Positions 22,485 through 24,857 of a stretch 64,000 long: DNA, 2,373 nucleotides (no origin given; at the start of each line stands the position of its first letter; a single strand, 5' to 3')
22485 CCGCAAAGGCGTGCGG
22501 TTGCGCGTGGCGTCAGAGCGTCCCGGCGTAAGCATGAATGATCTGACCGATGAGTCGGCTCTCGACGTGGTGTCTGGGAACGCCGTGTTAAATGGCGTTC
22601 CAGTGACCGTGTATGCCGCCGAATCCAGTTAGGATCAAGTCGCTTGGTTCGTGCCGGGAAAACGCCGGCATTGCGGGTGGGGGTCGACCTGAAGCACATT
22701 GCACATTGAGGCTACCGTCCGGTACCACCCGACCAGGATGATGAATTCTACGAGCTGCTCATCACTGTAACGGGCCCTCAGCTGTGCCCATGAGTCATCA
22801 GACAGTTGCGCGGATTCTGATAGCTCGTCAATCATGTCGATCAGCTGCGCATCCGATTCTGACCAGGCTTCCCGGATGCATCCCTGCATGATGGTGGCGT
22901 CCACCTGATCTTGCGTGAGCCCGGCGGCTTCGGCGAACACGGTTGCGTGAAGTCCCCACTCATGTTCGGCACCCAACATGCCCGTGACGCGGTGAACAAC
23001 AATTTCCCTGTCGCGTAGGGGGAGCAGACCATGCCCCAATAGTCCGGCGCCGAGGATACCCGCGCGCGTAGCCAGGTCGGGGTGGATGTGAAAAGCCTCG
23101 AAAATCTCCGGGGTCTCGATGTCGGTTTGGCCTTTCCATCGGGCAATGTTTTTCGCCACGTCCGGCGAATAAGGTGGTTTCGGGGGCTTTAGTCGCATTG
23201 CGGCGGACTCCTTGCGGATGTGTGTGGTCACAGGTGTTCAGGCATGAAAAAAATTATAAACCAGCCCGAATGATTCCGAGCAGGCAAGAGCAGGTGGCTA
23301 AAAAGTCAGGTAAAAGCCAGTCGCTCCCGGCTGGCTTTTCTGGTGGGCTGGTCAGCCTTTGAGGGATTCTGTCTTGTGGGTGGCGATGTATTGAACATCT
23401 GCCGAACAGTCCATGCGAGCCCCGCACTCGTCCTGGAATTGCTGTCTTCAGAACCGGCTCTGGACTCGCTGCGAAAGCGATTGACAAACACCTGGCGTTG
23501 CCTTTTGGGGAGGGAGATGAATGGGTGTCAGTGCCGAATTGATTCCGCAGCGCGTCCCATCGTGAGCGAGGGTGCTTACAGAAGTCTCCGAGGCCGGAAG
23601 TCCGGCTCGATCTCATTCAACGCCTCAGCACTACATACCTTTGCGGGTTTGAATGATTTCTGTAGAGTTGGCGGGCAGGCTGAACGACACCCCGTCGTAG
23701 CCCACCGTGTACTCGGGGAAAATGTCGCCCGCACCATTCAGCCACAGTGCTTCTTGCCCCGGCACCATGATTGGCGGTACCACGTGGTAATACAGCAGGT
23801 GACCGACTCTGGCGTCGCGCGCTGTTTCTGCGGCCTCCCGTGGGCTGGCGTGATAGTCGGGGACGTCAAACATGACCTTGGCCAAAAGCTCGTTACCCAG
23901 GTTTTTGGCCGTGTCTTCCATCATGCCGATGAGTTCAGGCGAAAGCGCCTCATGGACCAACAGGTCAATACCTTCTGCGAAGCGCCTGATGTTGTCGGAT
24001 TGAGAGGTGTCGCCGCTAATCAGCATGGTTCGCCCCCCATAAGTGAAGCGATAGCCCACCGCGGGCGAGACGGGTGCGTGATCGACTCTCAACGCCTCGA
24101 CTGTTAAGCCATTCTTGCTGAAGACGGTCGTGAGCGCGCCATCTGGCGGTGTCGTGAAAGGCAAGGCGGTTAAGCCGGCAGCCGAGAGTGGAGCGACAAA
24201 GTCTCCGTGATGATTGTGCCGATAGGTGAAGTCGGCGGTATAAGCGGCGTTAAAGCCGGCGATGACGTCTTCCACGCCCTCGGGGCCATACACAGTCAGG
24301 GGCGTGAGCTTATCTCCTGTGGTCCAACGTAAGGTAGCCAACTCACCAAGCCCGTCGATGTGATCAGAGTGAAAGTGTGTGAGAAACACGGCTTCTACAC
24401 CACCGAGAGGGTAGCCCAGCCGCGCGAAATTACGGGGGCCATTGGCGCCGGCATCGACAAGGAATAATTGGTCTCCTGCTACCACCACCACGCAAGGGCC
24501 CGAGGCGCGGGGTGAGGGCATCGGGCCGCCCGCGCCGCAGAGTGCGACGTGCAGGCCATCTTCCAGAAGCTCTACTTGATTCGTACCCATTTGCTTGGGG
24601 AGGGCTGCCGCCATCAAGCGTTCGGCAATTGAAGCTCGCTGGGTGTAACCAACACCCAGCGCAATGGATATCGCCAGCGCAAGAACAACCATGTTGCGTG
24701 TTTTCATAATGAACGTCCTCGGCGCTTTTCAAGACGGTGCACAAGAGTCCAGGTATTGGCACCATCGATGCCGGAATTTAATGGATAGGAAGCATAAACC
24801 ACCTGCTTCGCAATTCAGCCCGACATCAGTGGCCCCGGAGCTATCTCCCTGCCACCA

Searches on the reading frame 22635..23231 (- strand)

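Call 18: search_protein_families(library=pfam, proteins=[window:22635-23231:-])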
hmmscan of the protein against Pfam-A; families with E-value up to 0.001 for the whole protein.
window:22635-23231:- (198 aa): 1 family
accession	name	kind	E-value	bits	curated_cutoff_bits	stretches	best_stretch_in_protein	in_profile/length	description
PF02627.25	CMD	-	7.8e-07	29.4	23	1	51-125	1-74/84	Carboxymuconolactone decarboxylase family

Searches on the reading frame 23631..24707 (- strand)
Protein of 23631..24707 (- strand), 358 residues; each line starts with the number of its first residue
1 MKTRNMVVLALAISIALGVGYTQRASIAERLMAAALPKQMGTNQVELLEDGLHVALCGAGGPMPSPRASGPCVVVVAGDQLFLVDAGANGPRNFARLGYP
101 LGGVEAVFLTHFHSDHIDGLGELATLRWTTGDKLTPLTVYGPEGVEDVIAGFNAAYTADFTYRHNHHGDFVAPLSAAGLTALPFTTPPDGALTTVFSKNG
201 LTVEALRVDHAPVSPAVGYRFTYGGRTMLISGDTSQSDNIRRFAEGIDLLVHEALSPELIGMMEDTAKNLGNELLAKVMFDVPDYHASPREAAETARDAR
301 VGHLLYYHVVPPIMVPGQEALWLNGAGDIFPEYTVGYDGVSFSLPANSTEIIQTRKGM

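Call 18: search_protein_families(library=pfam, proteins=[window:23631-24707:-])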
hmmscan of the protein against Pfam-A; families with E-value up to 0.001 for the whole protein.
window:23631-24707:- (358 aa): 3 families
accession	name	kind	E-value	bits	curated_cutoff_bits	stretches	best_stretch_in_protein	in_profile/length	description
PF00753.33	Lactamase_B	-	4.6e-19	69.6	22.7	1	70-290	6-174/196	Metallo-beta-lactamase superfamily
PF12706.13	Lactamase_B_2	-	2.6e-17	63.5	27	1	82-308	3-199/200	Beta-lactamase superfamily domain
PF23023.1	Anti-Pycsar_Apyc1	-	1.9e-07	31.2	50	1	72-125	23-75/250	Anti-Pycsar protein Apyc1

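Call 30: find_encoding_contigs(protein=window:23631-24707:-, flank=10000, max_places=10)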
Protein window:23631-24707:- (358 aa): 6 contigs read that carry it; 6 places shown.
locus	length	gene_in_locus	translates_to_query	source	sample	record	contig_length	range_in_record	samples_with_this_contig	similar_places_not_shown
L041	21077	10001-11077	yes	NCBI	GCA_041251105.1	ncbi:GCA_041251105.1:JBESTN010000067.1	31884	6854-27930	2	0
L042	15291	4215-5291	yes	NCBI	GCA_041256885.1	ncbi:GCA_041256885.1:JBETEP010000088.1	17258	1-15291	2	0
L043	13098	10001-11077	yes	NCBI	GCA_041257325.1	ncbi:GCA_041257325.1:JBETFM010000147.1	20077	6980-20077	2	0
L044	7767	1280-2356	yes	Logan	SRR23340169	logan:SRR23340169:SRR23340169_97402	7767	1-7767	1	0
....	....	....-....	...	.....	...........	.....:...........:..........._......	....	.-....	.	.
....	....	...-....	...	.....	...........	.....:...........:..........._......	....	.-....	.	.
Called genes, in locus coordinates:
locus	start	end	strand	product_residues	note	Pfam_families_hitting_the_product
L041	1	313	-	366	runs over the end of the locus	PF02353:CMAS, PF05175:MTS (weak), PF13489:Methyltransf_23, PF02390:Methyltransf_4 (weak), PF08241:Methyltransf_11, PF08242:Methyltransf_12, PF13649:Methyltransf_25, PF13847:Methyltransf_31, +1 more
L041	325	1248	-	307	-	PF00376:MerR, PF13411:MerR_1, PF02607:B12-binding_2, PF02310:B12-binding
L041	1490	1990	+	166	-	PF00472:RF-1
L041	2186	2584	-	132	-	PF13291:ACT_4 (faint), PF19571:ACT_8, PF01842:ACT (weak), PF22629:ACT_AHAS_ss (faint)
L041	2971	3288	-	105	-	-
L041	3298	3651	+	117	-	PF01258:zf-dskA_traR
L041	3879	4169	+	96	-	PF00166:Cpn10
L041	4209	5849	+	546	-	PF00118:Cpn60_TCP1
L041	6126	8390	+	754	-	PF00884:Sulfatase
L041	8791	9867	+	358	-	PF13640:2OG-FeII_Oxy_3, PF13661:2OG-FeII_Oxy_4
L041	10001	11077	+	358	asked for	PF23023:Anti-Pycsar_Apyc1, PF00753:Lactamase_B, PF12706:Lactamase_B_2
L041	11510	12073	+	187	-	PF02627:CMD (weak)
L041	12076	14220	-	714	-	PF04879:Molybdop_Fe4S4, PF00384:Molybdopterin, PF01568:Molydop_binding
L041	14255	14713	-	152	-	PF03168:LEA_2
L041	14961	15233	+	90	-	-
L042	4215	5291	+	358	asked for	PF23023:Anti-Pycsar_Apyc1, PF00753:Lactamase_B, PF12706:Lactamase_B_2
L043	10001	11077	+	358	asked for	PF23023:Anti-Pycsar_Apyc1, PF00753:Lactamase_B, PF12706:Lactamase_B_2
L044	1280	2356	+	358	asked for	PF23023:Anti-Pycsar_Apyc1, PF00753:Lactamase_B, PF12706:Lactamase_B_2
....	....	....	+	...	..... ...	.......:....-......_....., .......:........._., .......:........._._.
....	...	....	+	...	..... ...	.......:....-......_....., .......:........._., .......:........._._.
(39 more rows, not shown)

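Call 53: find_homologous_proteins(query=window:23631-24707:-, max_evalue=1e-30)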
Query window:23631-24707:- (358 aa): 5286 proteins with E <= 1e-30 among 8000 candidates; the best 120 are listed.
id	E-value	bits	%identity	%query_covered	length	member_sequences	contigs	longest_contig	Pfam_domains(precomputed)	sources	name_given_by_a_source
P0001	5.9e-238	807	100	100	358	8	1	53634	PF12706.14,PF23023.2,PF00753.34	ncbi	-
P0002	5.6e-216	734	91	100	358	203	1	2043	PF12706.14,PF23023.2,PF00753.34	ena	-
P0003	2.9e-211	719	87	100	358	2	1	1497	PF12706.14,PF23023.2,PF00753.34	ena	-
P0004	1.7e-210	716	88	99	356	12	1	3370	PF12706.14,PF23023.2,PF00753.34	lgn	-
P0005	1.8e-208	710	87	99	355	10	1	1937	PF12706.14,PF23023.2,PF00753.34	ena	-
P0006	4.9e-206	702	86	99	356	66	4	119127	PF12706.14,PF23023.2,PF00753.34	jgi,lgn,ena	-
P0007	8.8e-206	701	89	94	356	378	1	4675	PF12706.14,PF23023.2,PF00753.34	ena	-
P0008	1.5e-205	700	86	99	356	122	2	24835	PF12706.14,PF23023.2,PF00753.34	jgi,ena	-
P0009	4.7e-205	699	86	99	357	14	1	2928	PF12706.14,PF23023.2,PF00753.34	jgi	-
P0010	1.3e-203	694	85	99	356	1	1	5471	PF12706.14,PF23023.2,PF00753.34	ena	-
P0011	3.4e-202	689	84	99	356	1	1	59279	PF12706.14,PF23023.2,PF00753.34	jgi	jgi:ribonuclease Z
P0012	1.9e-192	657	81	100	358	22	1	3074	PF12706.14,PF23023.2,PF00753.34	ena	-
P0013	1.9e-191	654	79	100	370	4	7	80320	PF12706.14,PF23023.2,PF00753.34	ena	-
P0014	4.2e-189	646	79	100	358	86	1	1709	PF12706.14,PF23023.2,PF00753.34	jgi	jgi:ribonuclease Z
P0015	6.9e-188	642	78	100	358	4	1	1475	PF12706.14,PF23023.2,PF00753.34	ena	-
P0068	3.0e-182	624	77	99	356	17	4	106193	PF12706.14,PF23023.2,PF00753.34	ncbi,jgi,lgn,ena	-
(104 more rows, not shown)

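Call 54: find_encoding_contigs(protein=P0006, flank=7000, max_places=2)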
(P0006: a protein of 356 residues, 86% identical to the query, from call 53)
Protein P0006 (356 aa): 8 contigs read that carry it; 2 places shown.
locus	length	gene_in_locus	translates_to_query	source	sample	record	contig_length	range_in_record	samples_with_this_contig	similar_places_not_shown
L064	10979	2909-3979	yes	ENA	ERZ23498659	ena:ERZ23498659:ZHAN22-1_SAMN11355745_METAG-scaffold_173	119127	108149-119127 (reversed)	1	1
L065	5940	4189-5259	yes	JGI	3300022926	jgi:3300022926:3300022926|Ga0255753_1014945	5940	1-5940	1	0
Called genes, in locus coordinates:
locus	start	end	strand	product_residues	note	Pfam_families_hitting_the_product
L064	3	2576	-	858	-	?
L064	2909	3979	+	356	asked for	PF23023:Anti-Pycsar_Apyc1, PF00753:Lactamase_B, PF12706:Lactamase_B_2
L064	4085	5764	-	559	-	PF00884:Sulfatase, PF01663:Phosphodiest, PF16347:SGSH_C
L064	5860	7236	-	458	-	PF01323:DSBA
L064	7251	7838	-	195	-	PF00440:TetR_N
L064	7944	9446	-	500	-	PF07690:MFS_1, PF13347:MFS_2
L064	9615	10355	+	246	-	-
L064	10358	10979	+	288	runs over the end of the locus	PF04909:Amidohydro_2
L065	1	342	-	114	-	?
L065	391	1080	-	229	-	-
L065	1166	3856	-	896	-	PF07715:Plug, PF00593:TonB_dep_Rec_b-barrel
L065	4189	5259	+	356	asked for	PF23023:Anti-Pycsar_Apyc1, PF00753:Lactamase_B, PF12706:Lactamase_B_2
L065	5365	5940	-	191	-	?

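Call 55: find_encoding_contigs(protein=P0013, flank=7000, max_places=2)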
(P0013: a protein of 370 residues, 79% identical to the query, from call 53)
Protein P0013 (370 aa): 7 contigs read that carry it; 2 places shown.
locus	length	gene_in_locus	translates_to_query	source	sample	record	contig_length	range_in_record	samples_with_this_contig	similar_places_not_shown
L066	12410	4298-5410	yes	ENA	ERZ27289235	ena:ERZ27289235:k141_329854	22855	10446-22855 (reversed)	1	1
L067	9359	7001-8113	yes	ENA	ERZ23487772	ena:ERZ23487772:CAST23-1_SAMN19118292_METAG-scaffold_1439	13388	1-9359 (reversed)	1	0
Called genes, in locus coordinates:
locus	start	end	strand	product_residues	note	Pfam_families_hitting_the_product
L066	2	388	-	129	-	?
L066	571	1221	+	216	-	-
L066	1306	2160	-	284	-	PF06966:DUF1295, PF02544:Steroid_dh (weak)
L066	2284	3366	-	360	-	PF11017:DUF2855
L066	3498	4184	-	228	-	-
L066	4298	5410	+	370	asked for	PF00753:Lactamase_B, PF12706:Lactamase_B_2, PF23023:Anti-Pycsar_Apyc1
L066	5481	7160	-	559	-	PF00884:Sulfatase, PF01663:Phosphodiest, PF16347:SGSH_C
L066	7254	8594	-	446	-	PF01323:DSBA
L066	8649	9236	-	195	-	PF00440:TetR_N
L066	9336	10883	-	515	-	PF07690:MFS_1, PF13347:MFS_2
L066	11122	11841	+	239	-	-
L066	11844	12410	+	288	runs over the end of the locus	PF04909:Amidohydro_2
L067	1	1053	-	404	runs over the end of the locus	PF02771:Acyl-CoA_dh_N, PF02770:Acyl-CoA_dh_M, PF00441:Acyl-CoA_dh_1, PF08028:Acyl-CoA_dh_2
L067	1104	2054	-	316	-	PF00478:IMPDH (weak), PF03060:NMO, PF01070:FMN_dh (weak)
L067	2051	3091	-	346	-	PF13417:GST_N_3 (weak), PF13410:GST_C_2 (weak)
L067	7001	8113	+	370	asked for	PF00753:Lactamase_B, PF12706:Lactamase_B_2, PF23023:Anti-Pycsar_Apyc1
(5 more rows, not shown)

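Call 56: find_encoding_contigs(protein=P0068, flank=7000, max_places=2)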
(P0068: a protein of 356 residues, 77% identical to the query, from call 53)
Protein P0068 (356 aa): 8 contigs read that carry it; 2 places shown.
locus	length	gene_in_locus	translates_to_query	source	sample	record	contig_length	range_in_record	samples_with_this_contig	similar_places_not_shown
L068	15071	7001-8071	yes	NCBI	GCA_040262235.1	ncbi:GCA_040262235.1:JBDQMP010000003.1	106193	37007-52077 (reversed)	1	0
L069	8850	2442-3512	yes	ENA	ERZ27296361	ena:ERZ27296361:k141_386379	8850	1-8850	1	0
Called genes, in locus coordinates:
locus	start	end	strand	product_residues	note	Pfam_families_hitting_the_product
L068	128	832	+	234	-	-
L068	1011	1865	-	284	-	PF06966:DUF1295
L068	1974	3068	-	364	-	PF11017:DUF2855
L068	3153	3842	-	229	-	-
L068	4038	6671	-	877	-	PF07715:Plug, PF00593:TonB_dep_Rec_b-barrel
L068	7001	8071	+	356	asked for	PF00753:Lactamase_B, PF23023:Anti-Pycsar_Apyc1, PF12706:Lactamase_B_2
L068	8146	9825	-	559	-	PF00884:Sulfatase, PF01663:Phosphodiest, PF16347:SGSH_C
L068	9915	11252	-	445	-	PF01323:DSBA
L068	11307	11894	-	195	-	PF00440:TetR_N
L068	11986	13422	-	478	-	PF07690:MFS_1, PF13347:MFS_2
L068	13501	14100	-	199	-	PF00265:TK, PF13401:AAA_22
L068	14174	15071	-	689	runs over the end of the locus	PF16177:ACAS_N, PF00501:AMP-binding, PF13193:AMP-binding_C (weak)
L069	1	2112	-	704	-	?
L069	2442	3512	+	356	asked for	PF00753:Lactamase_B, PF23023:Anti-Pycsar_Apyc1, PF12706:Lactamase_B_2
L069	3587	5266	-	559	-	PF00884:Sulfatase, PF01663:Phosphodiest, PF16347:SGSH_C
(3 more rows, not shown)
